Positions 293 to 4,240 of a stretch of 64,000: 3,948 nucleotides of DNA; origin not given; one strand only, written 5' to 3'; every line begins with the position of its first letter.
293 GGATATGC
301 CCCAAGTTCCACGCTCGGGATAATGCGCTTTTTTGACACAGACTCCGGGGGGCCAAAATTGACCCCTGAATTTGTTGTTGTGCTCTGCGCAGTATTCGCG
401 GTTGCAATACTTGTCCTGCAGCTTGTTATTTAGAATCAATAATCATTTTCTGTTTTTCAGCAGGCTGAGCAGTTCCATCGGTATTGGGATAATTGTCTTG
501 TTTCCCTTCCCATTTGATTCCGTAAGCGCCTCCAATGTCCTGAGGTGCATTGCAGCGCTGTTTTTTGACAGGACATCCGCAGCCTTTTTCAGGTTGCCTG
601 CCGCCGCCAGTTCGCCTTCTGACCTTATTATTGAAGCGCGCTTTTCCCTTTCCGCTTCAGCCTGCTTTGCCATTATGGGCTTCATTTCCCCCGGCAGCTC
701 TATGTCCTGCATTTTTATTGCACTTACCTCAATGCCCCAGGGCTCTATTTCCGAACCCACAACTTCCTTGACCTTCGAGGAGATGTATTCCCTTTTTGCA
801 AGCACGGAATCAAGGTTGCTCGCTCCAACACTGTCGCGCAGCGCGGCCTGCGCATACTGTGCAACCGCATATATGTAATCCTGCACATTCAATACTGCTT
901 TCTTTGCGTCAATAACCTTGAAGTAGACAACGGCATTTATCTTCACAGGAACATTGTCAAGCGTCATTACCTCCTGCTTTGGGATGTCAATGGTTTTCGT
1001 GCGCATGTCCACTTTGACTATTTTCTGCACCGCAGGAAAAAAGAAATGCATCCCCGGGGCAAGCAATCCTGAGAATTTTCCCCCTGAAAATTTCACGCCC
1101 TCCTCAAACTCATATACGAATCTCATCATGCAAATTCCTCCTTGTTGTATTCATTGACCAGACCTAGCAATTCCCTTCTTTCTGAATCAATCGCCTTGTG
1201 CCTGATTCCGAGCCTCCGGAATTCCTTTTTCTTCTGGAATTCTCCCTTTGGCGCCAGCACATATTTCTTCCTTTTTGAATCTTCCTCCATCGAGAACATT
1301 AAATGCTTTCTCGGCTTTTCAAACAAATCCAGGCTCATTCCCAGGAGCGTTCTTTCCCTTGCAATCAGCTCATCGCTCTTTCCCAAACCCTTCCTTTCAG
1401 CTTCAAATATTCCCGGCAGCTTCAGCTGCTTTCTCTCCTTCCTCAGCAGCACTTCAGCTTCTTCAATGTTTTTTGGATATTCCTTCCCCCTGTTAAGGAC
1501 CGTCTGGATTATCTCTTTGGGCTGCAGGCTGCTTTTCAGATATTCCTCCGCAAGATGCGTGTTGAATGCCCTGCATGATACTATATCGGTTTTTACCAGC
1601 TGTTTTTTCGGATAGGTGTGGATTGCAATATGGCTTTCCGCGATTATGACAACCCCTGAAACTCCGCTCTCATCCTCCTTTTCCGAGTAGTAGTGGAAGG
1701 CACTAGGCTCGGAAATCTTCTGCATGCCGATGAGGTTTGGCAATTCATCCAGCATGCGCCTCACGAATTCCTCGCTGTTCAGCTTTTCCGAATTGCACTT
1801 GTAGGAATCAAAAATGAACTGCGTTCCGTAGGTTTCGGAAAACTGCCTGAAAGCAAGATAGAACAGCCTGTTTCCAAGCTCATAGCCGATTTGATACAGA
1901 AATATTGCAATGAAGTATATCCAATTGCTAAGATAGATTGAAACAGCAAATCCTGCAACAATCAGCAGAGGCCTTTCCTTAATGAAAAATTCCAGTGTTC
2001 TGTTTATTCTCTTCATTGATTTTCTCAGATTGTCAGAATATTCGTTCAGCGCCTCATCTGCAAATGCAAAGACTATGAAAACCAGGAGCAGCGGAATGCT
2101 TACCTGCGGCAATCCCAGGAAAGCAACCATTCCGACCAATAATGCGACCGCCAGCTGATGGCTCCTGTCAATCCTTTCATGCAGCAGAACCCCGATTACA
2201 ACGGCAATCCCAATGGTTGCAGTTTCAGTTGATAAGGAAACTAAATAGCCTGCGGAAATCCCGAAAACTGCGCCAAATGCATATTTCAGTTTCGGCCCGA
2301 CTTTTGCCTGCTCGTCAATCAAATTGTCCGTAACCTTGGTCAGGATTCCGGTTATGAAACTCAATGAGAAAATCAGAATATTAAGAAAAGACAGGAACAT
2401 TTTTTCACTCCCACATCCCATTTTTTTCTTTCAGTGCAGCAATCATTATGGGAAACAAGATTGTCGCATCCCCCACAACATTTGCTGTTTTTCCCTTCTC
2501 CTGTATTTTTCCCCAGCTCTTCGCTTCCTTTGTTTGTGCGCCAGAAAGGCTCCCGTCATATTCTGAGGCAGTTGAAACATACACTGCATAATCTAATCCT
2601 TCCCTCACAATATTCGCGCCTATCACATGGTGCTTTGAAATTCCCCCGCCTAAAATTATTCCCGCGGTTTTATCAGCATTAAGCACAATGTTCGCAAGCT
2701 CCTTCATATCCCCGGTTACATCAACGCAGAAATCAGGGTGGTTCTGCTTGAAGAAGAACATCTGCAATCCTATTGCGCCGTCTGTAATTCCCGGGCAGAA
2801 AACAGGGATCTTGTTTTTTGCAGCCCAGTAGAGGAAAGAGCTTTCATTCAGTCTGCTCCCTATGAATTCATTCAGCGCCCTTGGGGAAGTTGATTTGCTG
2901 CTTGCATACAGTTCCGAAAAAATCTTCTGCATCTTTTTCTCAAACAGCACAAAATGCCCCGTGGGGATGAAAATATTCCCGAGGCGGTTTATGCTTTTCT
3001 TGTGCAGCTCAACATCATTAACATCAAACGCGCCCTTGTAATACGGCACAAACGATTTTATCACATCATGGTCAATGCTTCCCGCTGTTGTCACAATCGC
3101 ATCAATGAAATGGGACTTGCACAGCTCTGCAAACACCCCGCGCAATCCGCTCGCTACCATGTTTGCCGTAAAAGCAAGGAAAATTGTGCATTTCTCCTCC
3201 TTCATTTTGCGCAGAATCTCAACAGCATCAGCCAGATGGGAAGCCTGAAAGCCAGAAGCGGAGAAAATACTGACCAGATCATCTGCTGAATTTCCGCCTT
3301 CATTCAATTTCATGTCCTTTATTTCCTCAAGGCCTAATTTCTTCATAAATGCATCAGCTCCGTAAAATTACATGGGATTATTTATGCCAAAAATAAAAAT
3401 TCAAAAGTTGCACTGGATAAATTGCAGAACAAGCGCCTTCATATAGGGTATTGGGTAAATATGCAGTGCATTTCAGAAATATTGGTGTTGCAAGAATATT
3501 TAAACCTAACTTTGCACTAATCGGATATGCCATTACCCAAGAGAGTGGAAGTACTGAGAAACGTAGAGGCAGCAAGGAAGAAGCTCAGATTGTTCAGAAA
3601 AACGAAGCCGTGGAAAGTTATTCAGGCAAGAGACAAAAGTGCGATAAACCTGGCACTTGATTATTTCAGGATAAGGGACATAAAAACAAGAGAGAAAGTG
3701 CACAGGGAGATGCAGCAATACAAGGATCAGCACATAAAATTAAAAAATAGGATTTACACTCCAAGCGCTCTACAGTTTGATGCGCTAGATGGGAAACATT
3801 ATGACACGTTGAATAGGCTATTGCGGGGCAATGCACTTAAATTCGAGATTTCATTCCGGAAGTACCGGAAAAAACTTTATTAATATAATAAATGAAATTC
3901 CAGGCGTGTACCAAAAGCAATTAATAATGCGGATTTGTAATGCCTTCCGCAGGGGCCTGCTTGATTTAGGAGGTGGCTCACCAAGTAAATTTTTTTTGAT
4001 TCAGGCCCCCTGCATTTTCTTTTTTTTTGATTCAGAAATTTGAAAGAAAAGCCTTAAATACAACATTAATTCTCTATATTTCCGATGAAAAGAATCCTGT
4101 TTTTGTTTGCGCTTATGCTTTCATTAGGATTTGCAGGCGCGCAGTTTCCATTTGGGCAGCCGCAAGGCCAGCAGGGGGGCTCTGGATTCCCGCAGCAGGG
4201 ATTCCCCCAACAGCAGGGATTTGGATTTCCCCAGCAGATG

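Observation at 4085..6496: Secreted 803-aa protein with duplicated FG/Q-rich nucleoporin-like regions, Cys-rich repeats, a mucin-like stalk and a coiled coil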

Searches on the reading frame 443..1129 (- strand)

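Call 25: search_protein_families(library=pfam, proteins=[window:443-1129:-], max_evalue=0.001)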
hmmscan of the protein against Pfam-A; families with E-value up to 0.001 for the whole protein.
window:443-1129:- (228 aa): 2 families
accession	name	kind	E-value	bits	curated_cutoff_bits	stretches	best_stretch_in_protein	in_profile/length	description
PF01145.31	Band_7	-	1.1e-37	130.2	23.6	1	9-173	7-175/176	SPFH domain / Band 7 family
PF13421.11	Band_7_1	-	3.5e-05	24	24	1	93-158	141-208/211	SPFH domain-Band 7 family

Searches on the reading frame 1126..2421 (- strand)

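Call 25: search_protein_families(library=pfam, proteins=[window:1126-2421:-], max_evalue=0.001)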
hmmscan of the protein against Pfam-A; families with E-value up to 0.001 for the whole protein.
window:1126-2421:- (431 aa): 1 family
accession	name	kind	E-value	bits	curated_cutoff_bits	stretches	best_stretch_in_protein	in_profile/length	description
PF02675.21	AdoMet_dc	-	4e-25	88.7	25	1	203-312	3-107/107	S-adenosylmethionine decarboxylase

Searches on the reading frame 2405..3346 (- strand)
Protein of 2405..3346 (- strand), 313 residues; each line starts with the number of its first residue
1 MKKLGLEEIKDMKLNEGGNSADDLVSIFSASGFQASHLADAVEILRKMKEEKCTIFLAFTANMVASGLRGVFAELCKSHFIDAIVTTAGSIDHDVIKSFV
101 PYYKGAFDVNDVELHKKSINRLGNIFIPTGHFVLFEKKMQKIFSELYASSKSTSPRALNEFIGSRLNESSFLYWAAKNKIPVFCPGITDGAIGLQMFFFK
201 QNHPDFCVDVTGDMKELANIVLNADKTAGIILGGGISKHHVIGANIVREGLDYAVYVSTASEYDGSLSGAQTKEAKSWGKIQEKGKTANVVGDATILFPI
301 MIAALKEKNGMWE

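Call 25: search_protein_families(library=pfam, proteins=[window:2405-3346:-], max_evalue=0.001)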
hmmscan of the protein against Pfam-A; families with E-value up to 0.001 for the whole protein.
window:2405-3346:- (313 aa): 1 family
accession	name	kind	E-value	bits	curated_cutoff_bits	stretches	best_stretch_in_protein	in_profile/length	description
PF01916.23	DS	-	2.1e-109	365.7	27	1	23-304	1-287/288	Deoxyhypusine synthase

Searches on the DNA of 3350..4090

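Call 106: search_rna_families(source=window, start=3350, end=4090, threshold=evalue, max_evalue=1)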
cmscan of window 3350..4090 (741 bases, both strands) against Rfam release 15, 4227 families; matches with E-value up to 1: 0.
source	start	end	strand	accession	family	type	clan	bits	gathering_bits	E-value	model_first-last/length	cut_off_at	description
